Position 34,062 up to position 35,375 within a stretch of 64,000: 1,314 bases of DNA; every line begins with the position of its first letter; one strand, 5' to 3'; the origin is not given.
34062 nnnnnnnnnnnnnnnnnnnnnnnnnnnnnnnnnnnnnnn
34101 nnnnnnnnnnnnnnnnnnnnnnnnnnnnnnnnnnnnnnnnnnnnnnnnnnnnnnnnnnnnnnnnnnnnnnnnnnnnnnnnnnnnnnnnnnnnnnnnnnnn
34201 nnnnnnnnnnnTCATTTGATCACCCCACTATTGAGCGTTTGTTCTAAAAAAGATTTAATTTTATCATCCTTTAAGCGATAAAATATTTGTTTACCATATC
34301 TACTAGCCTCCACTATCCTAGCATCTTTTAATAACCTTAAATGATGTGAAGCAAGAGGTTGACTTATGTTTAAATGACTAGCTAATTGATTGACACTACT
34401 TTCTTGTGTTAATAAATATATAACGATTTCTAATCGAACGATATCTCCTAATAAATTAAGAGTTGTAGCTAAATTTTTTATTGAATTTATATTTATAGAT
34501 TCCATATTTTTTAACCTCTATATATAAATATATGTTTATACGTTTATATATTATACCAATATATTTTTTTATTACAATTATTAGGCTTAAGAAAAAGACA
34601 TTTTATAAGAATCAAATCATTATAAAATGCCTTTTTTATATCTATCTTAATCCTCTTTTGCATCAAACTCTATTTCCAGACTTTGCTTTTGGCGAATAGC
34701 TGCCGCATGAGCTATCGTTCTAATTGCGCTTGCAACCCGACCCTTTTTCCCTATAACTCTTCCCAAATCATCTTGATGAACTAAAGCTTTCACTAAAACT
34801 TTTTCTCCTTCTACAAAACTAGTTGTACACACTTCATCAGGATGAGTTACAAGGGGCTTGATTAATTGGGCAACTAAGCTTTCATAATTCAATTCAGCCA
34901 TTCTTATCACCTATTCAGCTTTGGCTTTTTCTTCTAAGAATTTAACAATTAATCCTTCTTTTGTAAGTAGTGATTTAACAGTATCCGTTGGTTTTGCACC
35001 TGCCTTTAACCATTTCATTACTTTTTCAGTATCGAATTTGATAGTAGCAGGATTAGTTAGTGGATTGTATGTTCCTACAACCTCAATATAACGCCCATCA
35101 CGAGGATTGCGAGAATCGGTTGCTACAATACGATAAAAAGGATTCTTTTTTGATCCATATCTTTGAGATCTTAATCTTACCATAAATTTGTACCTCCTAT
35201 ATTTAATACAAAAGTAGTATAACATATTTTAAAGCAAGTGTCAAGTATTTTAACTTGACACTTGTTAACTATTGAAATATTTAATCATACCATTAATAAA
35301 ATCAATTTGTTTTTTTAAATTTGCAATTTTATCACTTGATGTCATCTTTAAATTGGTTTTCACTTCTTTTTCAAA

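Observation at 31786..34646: Metal-resistance pair (Cys-free ArsR plus P1B ATPase) wedged into the conserved rpsP-KH-rimM-trmD operon with overlapping codons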

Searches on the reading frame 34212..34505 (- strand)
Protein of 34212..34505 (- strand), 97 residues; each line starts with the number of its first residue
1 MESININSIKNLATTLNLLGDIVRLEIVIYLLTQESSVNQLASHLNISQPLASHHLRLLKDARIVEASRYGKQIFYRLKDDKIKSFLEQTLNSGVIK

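Call 3: search_protein_families(library=pfam, proteins=[window:34212-34505:-])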
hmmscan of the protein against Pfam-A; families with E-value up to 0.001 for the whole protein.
window:34212-34505:- (97 aa): 2 families
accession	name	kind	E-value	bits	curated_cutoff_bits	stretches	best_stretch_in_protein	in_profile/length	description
PF01022.26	HTH_5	-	3.6e-13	49.6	22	1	23-66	3-46/47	Bacterial regulatory protein, arsR family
PF12840.13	HTH_20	-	6e-06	26.6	27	1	23-66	5-49/51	Helix-turn-helix domain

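Call 4: search_protein_families(library=ncbifam, proteins=[window:34212-34505:-])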
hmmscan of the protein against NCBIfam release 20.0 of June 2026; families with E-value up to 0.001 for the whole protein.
window:34212-34505:- (97 aa): 10 families
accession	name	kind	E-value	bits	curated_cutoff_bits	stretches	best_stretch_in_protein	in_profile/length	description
NF033788.1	HTH_metalloreg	subfamily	3.8e-22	77.9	55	1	13-86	2-76/77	metalloregulator ArsR/SmtB family transcription factor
NF040642.1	sulf_sens_BigR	equivalog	1.5e-17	63.5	155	1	10-87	8-85/95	sulfite-sensing transcriptional repressor BigR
NF045707.1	Dbac_1936_reg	equivalog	1.3e-15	57.2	115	1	10-89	5-84/99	ArsR/SmtB-type metalloregulator TsoR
NF033789.1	repress_SdpR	subfamily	5.3e-14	51.9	100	1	17-85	3-71/79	autorepressor SdpR family transcription factor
NF041413.1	ArsR_Rv2640c_fam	equivalog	1.4e-11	44.8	155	1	10-86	30-109/118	Rv2640c family ArsR-like transcriptional regulator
NF047906.1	CdPbTransRegCmtR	equivalog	9.4e-10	38.3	150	1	18-91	17-90/104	Cd(II)/Pb(II)-sensing metalloregulatory transcriptional regulator CmtR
NF007528.0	PRK10141.1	subfamily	1.1e-08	34.9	97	1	16-80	10-75/117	metalloregulator ArsR/SmtB family transcription factor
TIGR01884.1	cas_HTH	subfamily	2.3e-05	23.9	60.2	1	25-69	145-190/202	CRISPR-associated CARF protein Csa3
NF052532.1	TransRegPagRBaca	equivalog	5.3e-05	23.2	170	1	4-87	9-92/99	transcriptional repressor PagR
NF053602.1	Phr_regulator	exception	0.00058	19.5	320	1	13-67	3-57/191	heat shock transcription regulator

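Call 15: search_solved_structures(query=window:34212-34505:-, max_evalue=0.001, show_alignments=4)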
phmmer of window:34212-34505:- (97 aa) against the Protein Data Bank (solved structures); distinct sequences matched with E-value up to 0.001: 23.
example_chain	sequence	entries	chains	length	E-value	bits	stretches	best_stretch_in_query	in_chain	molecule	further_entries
4ggg_A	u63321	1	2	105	5.5e-13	52.3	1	3-92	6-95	Repressor protein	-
1r1u_A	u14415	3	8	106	3.5e-12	49.7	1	3-92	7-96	repressor protein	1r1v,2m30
2kjb_A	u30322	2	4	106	3.5e-12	49.7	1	3-92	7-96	CzrA protein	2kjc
6cda_A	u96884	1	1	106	4.2e-12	49.5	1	3-92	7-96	ArsR family transcriptional regulator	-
6cdb_A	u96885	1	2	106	5.3e-12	49.2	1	3-92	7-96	ArsR family transcriptional regulator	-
8qkf_A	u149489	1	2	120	1.3e-10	44.7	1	15-84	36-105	ArsR family transcriptional regulator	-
3pqj_A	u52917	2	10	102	1.6e-09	41.3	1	8-85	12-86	Biofilm growth-associated repressor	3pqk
1r22_A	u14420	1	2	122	9.8e-09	38.7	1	10-91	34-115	Transcriptional repressor smtB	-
1r1t_A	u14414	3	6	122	4.8e-08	36.5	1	10-91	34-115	Transcriptional repressor smtB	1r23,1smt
4k2e_A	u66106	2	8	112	1.5e-07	34.9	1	7-88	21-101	Transcriptional activator HlyU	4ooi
3jth_A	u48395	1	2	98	4.3e-07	33.5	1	7-88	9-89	Transcription activator HlyU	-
5znx_A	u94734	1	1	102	4.8e-07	33.3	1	7-88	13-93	Transcriptional activator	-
2lkp_A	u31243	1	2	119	3.3e-06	30.7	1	9-91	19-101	HTH-type transcriptional regulator NmtR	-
13ct_A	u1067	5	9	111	6.8e-06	29.7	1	15-85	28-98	Transcriptional regulator, ArsR family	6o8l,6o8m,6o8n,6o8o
6o8k_A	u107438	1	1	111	6.8e-06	29.7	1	15-85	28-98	Transcriptional regulator, ArsR family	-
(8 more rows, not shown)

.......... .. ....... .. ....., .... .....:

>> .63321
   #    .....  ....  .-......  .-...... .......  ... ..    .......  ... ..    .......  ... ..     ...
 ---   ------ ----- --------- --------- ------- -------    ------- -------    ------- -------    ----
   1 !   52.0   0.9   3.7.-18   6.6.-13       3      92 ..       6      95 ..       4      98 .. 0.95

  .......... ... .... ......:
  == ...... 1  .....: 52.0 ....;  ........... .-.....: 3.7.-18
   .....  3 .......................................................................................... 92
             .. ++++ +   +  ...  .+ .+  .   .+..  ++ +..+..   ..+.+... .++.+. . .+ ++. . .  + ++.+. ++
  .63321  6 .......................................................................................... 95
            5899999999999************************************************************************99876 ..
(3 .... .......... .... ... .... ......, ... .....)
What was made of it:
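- Closest known: Bacillus subtilis CzrA-cadA and Staphylococcus aureus CzrA-czrB. Same: A winged-helix ArsR/SmtB regulator whose closest solved relative is CzrA (call 15).
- Closest known: ArsR-family members that do not sense metals. Same: These proteins appear among the PDB and NCBIfam hits (calls 4, 15).
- The closest solved relative is S. aureus CzrA, E about 1e-12 (call 15).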

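Call 23: find_homologous_proteins(query=window:34212-34505:-, max_evalue=0.00001)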
Query window:34212-34505:- (97 aa): 12 proteins with E <= 0.00001 among 13 candidates.
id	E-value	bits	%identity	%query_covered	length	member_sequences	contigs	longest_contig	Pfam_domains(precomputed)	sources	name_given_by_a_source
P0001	3.0e-52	192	99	100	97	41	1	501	PF01022.27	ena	-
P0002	4.2e-52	191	99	100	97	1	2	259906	PF01022.27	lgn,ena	-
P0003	4.5e-52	191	99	100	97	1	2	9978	PF01022.27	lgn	-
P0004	8.1e-52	190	98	100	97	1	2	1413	PF12840.14,PF01022.27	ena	-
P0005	8.2e-52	190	99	100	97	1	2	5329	PF01022.27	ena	-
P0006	1.8e-44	167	87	100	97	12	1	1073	PF01022.27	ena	-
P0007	5.0e-31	124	56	100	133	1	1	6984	PF01022.27,PF00005.34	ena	-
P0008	7.2e-30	121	69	91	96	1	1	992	PF01022.27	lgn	-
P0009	2.3e-28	116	94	69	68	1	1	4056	PF01022.27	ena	-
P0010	1.8e-20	91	76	64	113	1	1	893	PF01022.27,PF01381.29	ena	-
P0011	3.9e-16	77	55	79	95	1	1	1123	PF12840.14,PF13412.13,PF01022.27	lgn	-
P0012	9.2e-14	69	47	88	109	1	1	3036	PF12840.14,PF01022.27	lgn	-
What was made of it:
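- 34212..34505 (-): arsR: 97-aa ArsR/SmtB-family winged-helix regulator, Cys-free, with a degenerate alpha5 site. Intact copies at 98-99% identity occur in metagenome clusters (call 23).
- Tried and rejected: Homologue search with ArsR97 (call 23).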

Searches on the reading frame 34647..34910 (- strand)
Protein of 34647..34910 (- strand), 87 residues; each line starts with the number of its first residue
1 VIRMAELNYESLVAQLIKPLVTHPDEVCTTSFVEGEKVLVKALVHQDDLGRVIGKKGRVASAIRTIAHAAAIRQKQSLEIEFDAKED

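Call 3: search_protein_families(library=pfam, proteins=[window:34647-34910:-])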
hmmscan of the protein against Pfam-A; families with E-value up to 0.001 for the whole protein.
window:34647-34910:- (87 aa): 1 family
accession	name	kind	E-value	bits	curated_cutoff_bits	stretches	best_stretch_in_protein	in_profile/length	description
PF13083.13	KH_KhpA-B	-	6e-18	65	32.1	1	11-81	2-72/73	KhpA/KhpB, KH domain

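Call 4: search_protein_families(library=ncbifam, proteins=[window:34647-34910:-])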
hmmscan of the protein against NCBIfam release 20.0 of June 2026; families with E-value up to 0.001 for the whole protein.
window:34647-34910:- (87 aa): 3 families
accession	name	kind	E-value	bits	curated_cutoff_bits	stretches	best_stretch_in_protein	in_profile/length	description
NF001748.0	PRK00468.1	equivalog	7.6e-18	64.6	106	1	11-80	3-72/75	KH domain-containing protein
NF002761.0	PRK02821.1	equivalog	3.7e-13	49.3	106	1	13-70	6-63/77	RNA-binding protein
NF002201.0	PRK01064.1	equivalog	2.2e-11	44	85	1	12-80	4-74/78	hypothetical protein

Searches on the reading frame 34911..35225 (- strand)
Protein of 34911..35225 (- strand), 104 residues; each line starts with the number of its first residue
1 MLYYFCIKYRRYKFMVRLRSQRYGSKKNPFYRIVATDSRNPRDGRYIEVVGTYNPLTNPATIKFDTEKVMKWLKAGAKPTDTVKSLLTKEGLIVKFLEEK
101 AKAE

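Call 3: search_protein_families(library=pfam, proteins=[window:34911-35225:-])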
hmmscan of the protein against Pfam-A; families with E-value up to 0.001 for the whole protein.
window:34911-35225:- (104 aa): 1 family
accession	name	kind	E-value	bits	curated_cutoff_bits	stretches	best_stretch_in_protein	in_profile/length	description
PF00886.24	Ribosomal_S16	-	8.8e-27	93.3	27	1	22-80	1-62/62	Ribosomal protein S16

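Call 4: search_protein_families(library=ncbifam, proteins=[window:34911-35225:-])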
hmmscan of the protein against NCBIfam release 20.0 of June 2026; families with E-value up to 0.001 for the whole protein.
window:34911-35225:- (104 aa): 4 families
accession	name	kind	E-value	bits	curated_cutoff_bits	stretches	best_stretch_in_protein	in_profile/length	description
NF011094.0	PRK14521.1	equivalog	2.3e-33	115.6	209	1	16-95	3-82/186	30S ribosomal protein S16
TIGR00002.1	S16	equivalog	2.8e-32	110.5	45.3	1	16-92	1-77/78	30S ribosomal protein S16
NF011093.0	PRK14520.1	equivalog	7.2e-26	91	165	1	16-100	3-87/156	30S ribosomal protein S16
NF011095.0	PRK14522.1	equivalog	7.4e-13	48.9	192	1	16-91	5-76/119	30S ribosomal protein S16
